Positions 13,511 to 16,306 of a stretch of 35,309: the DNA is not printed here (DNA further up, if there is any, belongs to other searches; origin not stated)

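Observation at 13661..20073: Orphan VirD4/HerA-like membrane ATPase operon with a 1,061-aa coiled-coil membrane protein, directly upstream of the giant ORF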

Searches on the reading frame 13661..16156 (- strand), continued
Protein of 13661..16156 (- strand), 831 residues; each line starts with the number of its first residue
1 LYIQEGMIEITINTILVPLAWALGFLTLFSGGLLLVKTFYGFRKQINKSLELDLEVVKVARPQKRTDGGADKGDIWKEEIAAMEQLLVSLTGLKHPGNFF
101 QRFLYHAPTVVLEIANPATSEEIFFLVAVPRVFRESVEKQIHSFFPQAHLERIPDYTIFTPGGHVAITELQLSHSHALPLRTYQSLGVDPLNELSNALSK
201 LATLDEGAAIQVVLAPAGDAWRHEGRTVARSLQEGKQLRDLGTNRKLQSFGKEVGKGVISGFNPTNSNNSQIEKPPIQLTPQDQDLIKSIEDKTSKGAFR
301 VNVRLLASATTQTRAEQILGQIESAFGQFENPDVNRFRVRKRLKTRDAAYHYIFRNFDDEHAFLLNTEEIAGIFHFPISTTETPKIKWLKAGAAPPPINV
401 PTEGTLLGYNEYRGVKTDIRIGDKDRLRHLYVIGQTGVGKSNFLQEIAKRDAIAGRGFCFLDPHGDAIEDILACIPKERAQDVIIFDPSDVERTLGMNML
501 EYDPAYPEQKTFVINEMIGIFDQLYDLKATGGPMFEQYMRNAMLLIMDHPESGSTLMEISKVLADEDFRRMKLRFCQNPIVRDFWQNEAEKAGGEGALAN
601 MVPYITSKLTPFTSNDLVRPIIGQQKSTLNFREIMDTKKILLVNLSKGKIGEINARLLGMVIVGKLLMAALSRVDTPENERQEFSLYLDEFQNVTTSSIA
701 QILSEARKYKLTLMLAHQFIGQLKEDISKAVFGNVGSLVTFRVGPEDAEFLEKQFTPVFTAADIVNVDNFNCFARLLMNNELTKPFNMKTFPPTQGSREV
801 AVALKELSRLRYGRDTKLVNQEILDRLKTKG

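Call 46: search_dna_similar(query=window:13661-16138:-, collection=phages, mode=protein, max_rows=15)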
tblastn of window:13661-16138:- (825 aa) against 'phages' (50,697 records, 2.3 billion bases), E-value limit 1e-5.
Records with a match: 18; places in all: 18; records where one place covers at least 80% of the query: 13.
Best place of each record, by identity: <60% 18.
By first word of the organism name: Bacillus 14; Lysinibacillus 2; Brevibacillus 1; Microcystis 1.
By host as written in the record: - 3; Bacillus megaterium str. ATCC 43725 2; Bacillus cereus BGSC 6E1 2; Bacillus cereus 2; Bacillus cereus HER1399 2; Lysinibacillus fusiformis 2; Bacillus subtilis 1; Bacillus subtilis BEST7003 1; and 3 more.
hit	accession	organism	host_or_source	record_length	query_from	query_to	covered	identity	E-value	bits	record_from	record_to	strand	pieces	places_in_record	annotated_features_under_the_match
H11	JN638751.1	Bacillus phage G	Bacillus megaterium str. ATCC 43725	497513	119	824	86%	21.5%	2e-38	161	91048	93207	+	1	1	156: gp156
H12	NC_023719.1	Bacillus phage G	Bacillus megaterium str. ATCC 43725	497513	119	824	86%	21.5%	2e-38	161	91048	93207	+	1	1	156: gp156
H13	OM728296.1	Bacillus phage vB_BsuM-Goe26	Bacillus subtilis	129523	88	819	89%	20.3%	8e-14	82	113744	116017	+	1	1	hypothetical protein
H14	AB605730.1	Bacillus phage SP-10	-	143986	96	819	88%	20.5%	8e-16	89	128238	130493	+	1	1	hypothetical protein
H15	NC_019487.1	Bacillus phage SP-10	-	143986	96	819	88%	20.5%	8e-16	89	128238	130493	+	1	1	hypothetical protein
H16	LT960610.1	Bacillus phage SBSphiC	Bacillus subtilis BEST7003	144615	96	819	88%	20.3%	6e-14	82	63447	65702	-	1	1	record has no annotation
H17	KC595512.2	Bacillus phage JL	Bacillus cereus BGSC 6E1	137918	123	785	80%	21.5%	3e-9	67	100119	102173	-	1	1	lipid A export ATP-binding/permease protein Msb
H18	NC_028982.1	Bacillus phage JL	Bacillus cereus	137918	123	785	80%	21.5%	3e-9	67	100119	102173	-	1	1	lipid A export ATP-binding/permease protein Msb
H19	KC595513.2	Bacillus phage Shanette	Bacillus cereus BGSC 6E1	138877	123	785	80%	21.3%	7e-9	66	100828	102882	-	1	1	hypothetical protein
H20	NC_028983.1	Bacillus phage Shanette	Bacillus cereus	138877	123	785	80%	21.3%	7e-9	66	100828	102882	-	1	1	hypothetical protein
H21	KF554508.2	Bacillus phage CP-51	Bacillus cereus HER1399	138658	123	785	80%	20.9%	4e-8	63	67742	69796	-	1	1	hypothetical protein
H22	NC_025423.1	Bacillus phage CP-51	Bacillus cereus HER1399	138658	123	785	80%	20.9%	4e-8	63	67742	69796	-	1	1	hypothetical protein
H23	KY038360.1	Brevibacillus phage MRSA107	sputum specimen in the respiratory ...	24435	76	767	84%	19.9%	4e-7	60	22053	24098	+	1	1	record has no annotation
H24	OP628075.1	Lysinibacillus phage vB_LfM_LysYB1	Lysinibacillus fusiformis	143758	262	817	67%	20.9%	3e-16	90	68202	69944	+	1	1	hypothetical protein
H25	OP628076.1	Lysinibacillus phage vB_LfM_LysYB2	Lysinibacillus fusiformis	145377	262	817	67%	20.9%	3e-16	90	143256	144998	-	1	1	hypothetical protein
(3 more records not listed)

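Call 47: search_dna_similar(query=window:13661-16138:-, collection=plasmids, mode=protein, max_rows=15)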
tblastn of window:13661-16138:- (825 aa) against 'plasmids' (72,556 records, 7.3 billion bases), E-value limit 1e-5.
Records with a match: 248; places in all: 257; records where one place covers at least 80% of the query: 24.
Best place of each record, by identity: <60% 248.
By first word of the organism name: Streptomyces 122; Bacillus 38; Natrinema 12; Sulfolobus 11; Haladaptatus 9; Halomontanus 4; Halalkalicoccus 4; Kitasatospora 4; Haloterrigena 3; Halobaculum 2; and 34 more.
By predicted mobility (MOB-suite, as given by PLSDB): non-mobilizable 197; mobilizable 43; conjugative 8.
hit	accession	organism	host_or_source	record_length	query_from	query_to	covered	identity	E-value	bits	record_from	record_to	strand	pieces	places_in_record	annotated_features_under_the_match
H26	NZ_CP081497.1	Streptomyces sp. BHT-5-2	whole organism,plant soil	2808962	78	794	87%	27.5%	5e-54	211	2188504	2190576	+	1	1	none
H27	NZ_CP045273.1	Priestia megaterium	pure culture,Paper surface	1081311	163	820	78%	30.5%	4e-29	279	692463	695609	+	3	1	none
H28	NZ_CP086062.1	Bacillus sp. BC1-43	Sing cell,soil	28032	84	815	89%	25.2%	6e-37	158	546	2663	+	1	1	DUF87 domain-containing protein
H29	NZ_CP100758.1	Natrinema gelatinilyticum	marine sediment,sediment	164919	117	821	85%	26.0%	1e-25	189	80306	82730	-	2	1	type IV secretory system conjugative DNA transfer family protein | hypothetical protein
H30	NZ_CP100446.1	Natrinema caseinilyticum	marine sediment,sediment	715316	117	821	85%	25.8%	1e-23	180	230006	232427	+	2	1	type IV secretory system conjugative DNA transfer family protein | hypothetical protein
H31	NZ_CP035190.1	Bacillus licheniformis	cell culture,food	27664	84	803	87%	25.0%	1e-35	154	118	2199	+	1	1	DUF87 domain-containing protein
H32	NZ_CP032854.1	Bacillus subtilis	cell culture,Cheonggukjang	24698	84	818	89%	24.4%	2e-36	156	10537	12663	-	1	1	DUF87 domain-containing protein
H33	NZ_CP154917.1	Bacillus subtilis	-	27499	84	803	87%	24.9%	7e-36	154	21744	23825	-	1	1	DUF87 domain-containing protein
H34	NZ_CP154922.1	Bacillus subtilis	-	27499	84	803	87%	24.9%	7e-36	154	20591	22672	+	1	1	DUF87 domain-containing protein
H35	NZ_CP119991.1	Halobaculum marinum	cell culture,sediment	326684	117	807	83%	26.0%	3e-25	186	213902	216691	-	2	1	hypothetical protein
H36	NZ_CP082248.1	Natrinema sp. SYSU A 869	cell culture,salt lake sediment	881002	144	821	78%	27.6%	7e-26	195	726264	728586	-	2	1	hypothetical protein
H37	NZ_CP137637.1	Niallia sp. XMNu-256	-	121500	81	787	86%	25.0%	2e-34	150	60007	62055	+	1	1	DUF87 domain-containing protein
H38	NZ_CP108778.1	Embleya sp. NBC_00896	-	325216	151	786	77%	27.6%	8e-55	214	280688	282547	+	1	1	type IV secretory system conjugative DNA transfer family protein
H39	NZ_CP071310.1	Actinarchaeum halophilum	soil,soil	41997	118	817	83%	25.3%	3e-24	177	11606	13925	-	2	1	hypothetical protein (x2)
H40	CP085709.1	Bacillus sp. CMF21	single cell,soil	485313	104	803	85%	24.8%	3e-32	143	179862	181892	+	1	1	DUF87 domain-containing protein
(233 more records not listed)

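Call 48: get_annotated_region(hit=H32, flank=13000)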
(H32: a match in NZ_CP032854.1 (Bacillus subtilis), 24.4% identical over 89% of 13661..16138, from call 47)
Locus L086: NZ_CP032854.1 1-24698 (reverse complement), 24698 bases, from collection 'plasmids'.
description: Bacillus subtilis subsp. subtilis strain MH-1 plasmid unnamed1, complete sequence
organism: Bacillus subtilis (NCBI taxid 135461)
taxonomy: Bacteria; Bacillota; Bacilli; Bacillales; Bacillaceae; Bacillus; Bacillus subtilis
host: -; source: cell culture,Cheonggukjang; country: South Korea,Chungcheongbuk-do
typing (MOB-suite, as given by PLSDB): non-mobilizable
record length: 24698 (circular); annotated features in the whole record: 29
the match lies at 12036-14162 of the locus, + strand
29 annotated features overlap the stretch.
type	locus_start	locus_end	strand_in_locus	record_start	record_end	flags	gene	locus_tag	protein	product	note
CDS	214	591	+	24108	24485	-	-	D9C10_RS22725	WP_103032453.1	hypothetical protein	-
CDS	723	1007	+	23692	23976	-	-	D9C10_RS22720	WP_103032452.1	AbrB/MazE/SpoVT family DNA-binding domain-containing protein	-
CDS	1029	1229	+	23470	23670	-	-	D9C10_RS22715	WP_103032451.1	hypothetical protein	-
CDS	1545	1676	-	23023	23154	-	-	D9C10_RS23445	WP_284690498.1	hypothetical protein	-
CDS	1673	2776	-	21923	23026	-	-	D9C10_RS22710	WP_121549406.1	tetratricopeptide repeat protein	-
CDS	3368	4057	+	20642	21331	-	-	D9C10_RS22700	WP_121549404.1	hypothetical protein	-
CDS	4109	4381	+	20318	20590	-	-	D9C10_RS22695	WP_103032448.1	hypothetical protein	-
CDS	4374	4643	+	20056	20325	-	-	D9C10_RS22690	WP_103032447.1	hypothetical protein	-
CDS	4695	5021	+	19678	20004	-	-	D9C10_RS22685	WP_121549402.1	hypothetical protein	-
CDS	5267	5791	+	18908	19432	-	-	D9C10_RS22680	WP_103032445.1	thermonuclease family protein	-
CDS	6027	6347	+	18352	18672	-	-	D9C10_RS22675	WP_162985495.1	hypothetical protein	-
CDS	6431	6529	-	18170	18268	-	-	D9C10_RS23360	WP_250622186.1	putative holin-like toxin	-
CDS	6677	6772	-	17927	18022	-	-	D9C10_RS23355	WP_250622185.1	putative holin-like toxin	-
CDS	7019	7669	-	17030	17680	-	-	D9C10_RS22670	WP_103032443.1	SprT-like domain-containing protein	-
CDS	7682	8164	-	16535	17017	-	-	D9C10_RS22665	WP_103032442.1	hypothetical protein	-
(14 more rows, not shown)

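Call 50: predict_structure(alignment_id=A2)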
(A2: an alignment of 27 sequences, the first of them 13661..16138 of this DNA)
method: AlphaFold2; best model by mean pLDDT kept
length: 825 residues; sequences in the alignment: 27
mean_pLDDT: 86.4   pTM: 0.77
mean pLDDT of the five models: 86.4, 85.3, 84.5, 84.4, 83.9
residues with pLDDT >= 90: 481; 70-90: 252; 50-70: 51; < 50: 41
segments of 3 or more residues with pLDDT < 50: 1-3, 62-64, 237-269
pLDDT, mean of each block of 10 residues (from residue 1): 55 82 84 71 73 84 62 94 85 67 92 93 91 92 90 90 91 92 93 88 95 86 84 56 40 37 43 81 91 94 94 95 90 79 88 89 96 88 90 91 90 94 95 95 95 93 95 96 93 89 90 90 79 92 85 88 90 90 68 82 90 92 94 96 92 94 92 94 89 89 93 89 91 96 94 92 95 93 93 95 94 90 58
secondary structure, 60 per line:
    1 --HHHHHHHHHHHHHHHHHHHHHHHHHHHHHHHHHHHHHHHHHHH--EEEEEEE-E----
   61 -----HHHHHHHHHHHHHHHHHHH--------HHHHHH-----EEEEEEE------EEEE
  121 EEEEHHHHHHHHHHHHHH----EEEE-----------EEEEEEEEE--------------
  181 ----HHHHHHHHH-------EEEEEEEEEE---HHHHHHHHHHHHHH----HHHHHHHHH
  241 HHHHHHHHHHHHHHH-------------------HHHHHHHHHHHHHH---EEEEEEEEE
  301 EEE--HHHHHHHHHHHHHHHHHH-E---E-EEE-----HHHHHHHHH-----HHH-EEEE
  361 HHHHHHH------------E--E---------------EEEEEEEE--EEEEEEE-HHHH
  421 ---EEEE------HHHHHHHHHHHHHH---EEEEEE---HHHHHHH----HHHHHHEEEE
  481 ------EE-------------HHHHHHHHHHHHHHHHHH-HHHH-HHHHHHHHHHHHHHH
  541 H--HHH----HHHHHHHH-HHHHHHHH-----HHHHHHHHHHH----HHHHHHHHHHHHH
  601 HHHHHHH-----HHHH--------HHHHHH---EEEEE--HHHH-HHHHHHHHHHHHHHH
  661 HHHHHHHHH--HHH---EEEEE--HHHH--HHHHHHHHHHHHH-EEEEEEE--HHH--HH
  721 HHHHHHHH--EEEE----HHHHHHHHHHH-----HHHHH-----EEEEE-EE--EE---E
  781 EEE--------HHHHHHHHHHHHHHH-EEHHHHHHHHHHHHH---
elements in order (helices of 4 or more, strands of 3 or more residues): H3-45 E48-54 H66-84 H93-98 E104-110 E117-124 H125-138 E143-146 E158-166 H185-193 E201-210 H214-227 H232-255 H275-288 E292-303 H306-323 E331-333 H339-347 E357-360 H361-367 E399-406 E409-415 H417-420 E424-427 H434-447 E451-456 H460-466 H471-476 E477-480 H502-519 H521-524 H526-541 H551-558 H560-567 H573-583 H588-607 H613-616 H625-630 E634-638 H641-644 H646-669 E678-682 H685-688 H691-703 E705-711 H719-728 E731-734 H739-749 H755-759 E765-769 E780-783 H792-806 H810-822

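Call 52: fold_search(model_id=the predicted structure, library=pdb)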
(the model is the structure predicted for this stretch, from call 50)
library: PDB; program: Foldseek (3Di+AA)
matches with E <= 10: 1117; with E <= 0.001: 116
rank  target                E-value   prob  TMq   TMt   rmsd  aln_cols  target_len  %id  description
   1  8rtd_O                1.7e-16  1.00  0.31  0.32  16.1       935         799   10  Stalk-Arches-IMC structure from the fully-assembled R388 type IV secretion system determined by cryo-EM. (released 2024-06-19)
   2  8rtd_T                3.7e-16  1.00  0.31  0.31  16.2       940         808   10  Stalk-Arches-IMC structure from the fully-assembled R388 type IV secretion system determined by cryo-EM. (released 2024-06-19)
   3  8rtd_g                3.7e-15  1.00  0.30  0.32  16.4       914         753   10  Stalk-Arches-IMC structure from the fully-assembled R388 type IV secretion system determined by cryo-EM. (released 2024-06-19)
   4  8rtd_P                4.5e-15  1.00  0.31  0.33  17.3       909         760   12  Stalk-Arches-IMC structure from the fully-assembled R388 type IV secretion system determined by cryo-EM. (released 2024-06-19)
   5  7o42_A                9.7e-15  1.00  0.27  0.25  16.7       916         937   11  TrwK/VirB4unbound trimer of dimers complex (with Hcp1) from the R388 type IV secretion system determined by cryo-EM. (released 2022-06-22)
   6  7o43_B                3.1e-14  1.00  0.30  0.31  14.3       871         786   11  TrwK/VirB4unbound dimer complex from R388 type IV secretion system determined by cryo-EM. (released 2022-06-22)
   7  7o42_E                4.8e-14  1.00  0.27  0.25  17.5       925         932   10  TrwK/VirB4unbound trimer of dimers complex (with Hcp1) from the R388 type IV secretion system determined by cryo-EM. (released 2022-06-22)
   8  7o43_A                5.0e-14  1.00  0.28  0.29  17.4       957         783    9  TrwK/VirB4unbound dimer complex from R388 type IV secretion system determined by cryo-EM. (released 2022-06-22)
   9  1e9s_L                1.6e-13  1.00  0.36  0.64   5.4       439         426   16  Bacterial conjugative coupling protein TrwBdeltaN70. Unbound monoclinic form. (released 2001-02-06)
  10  1e9s_A                1.8e-13  1.00  0.36  0.64   5.6       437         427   16  Bacterial conjugative coupling protein TrwBdeltaN70. Unbound monoclinic form. (released 2001-02-06)
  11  1e9s_I                2.6e-13  1.00  0.36  0.65   5.7       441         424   16  Bacterial conjugative coupling protein TrwBdeltaN70. Unbound monoclinic form. (released 2001-02-06)
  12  8rtb_A                3.1e-13  1.00  0.27  0.29  15.6       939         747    9  Extended inner membrane complex (IMC) protomer structure (TrwM/VirB3-TrwK/VirB4-TrwI/VirB6-TrwG/VirB8-TrwE/VirB10) fro (released 2024-06-19)
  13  1e9s_G                4.0e-13  1.00  0.36  0.65   5.8       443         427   16  Bacterial conjugative coupling protein TrwBdeltaN70. Unbound monoclinic form. (released 2001-02-06)
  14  1e9s_E                6.1e-13  1.00  0.36  0.65   5.9       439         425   16  Bacterial conjugative coupling protein TrwBdeltaN70. Unbound monoclinic form. (released 2001-02-06)
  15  1e9s_K                6.4e-13  1.00  0.36  0.66   4.9       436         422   16  Bacterial conjugative coupling protein TrwBdeltaN70. Unbound monoclinic form. (released 2001-02-06)
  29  4d2i_B                6.8e-12  1.00  0.33  0.55  12.2       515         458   12  Crystal structure of the HerA hexameric DNA translocase from Sulfolobus solfataricus bound to AMP-PNP (released 2014-12-03)
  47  4d2i_A                3.3e-11  1.00  0.31  0.53  13.7       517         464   12  Crystal structure of the HerA hexameric DNA translocase from Sulfolobus solfataricus bound to AMP-PNP (released 2014-12-03)
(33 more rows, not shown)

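Call 56: search_protein_families(library=pfam, alignment_id=A2, max_evalue=0.01)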
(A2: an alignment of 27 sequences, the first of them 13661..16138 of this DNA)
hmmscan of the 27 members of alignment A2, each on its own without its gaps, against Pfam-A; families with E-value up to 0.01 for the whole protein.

A. member 1, window:13661-16138:- (825 aa): 4 families
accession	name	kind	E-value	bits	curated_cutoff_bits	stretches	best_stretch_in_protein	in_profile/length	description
PF12696.13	TraG-D_C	-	1e-05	25.9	22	1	679-746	3-73/126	TraM recognition site of TraD and TraG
PF02534.20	T4SS-DNA_transf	-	5.8e-05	22.6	20.1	1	620-720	248-347/468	Type IV secretory system Conjugative DNA transfer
PF01935.23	DUF87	-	9e-05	23.1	23.2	1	408-483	11-82/220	Helicase HerA, central domain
PF10412.15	TrwB_AAD_bind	-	0.0002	20.8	20.5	0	662-739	230-312/387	Type IV secretion-system coupling protein DNA-binding domain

B. families by the number of members that match (of 27 scanned): 26 families (the first 25 are shown)
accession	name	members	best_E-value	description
PF10412.15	TrwB_AAD_bind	26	3.8e-11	Type IV secretion-system coupling protein DNA-binding domain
PF01935.23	DUF87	26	1.1e-09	Helicase HerA, central domain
PF12696.13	TraG-D_C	26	1.8e-08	TraM recognition site of TraD and TraG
PF13401.12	AAA_22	15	5.3e-05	AAA domain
PF02534.20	T4SS-DNA_transf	14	7.8e-12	Type IV secretory system Conjugative DNA transfer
PF25199.1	nSTAND_NTPase5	12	2.5e-05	Novel STAND NTPase 5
PF12846.13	AAA_10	7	0.00075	AAA-like domain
PF13191.12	AAA_16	6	0.0011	AAA ATPase domain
PF20720.3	nSTAND3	5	0.0006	Novel STAND NTPase 3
PF01580.24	FtsK_SpoIIIE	5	0.0011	FtsK/SpoIIIE family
PF00270.35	DEAD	4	0.00047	DEAD/DEAH box helicase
PF01637.24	ATPase_2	3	0.002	ATPase domain predominantly from Archaea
PF05872.18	HerA_C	2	0.0011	Helicase HerA-like C-terminal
PF13245.12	AAA_19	2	0.0025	AAA domain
PF04851.21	ResIII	1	5.2e-08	Type III restriction enzyme, res subunit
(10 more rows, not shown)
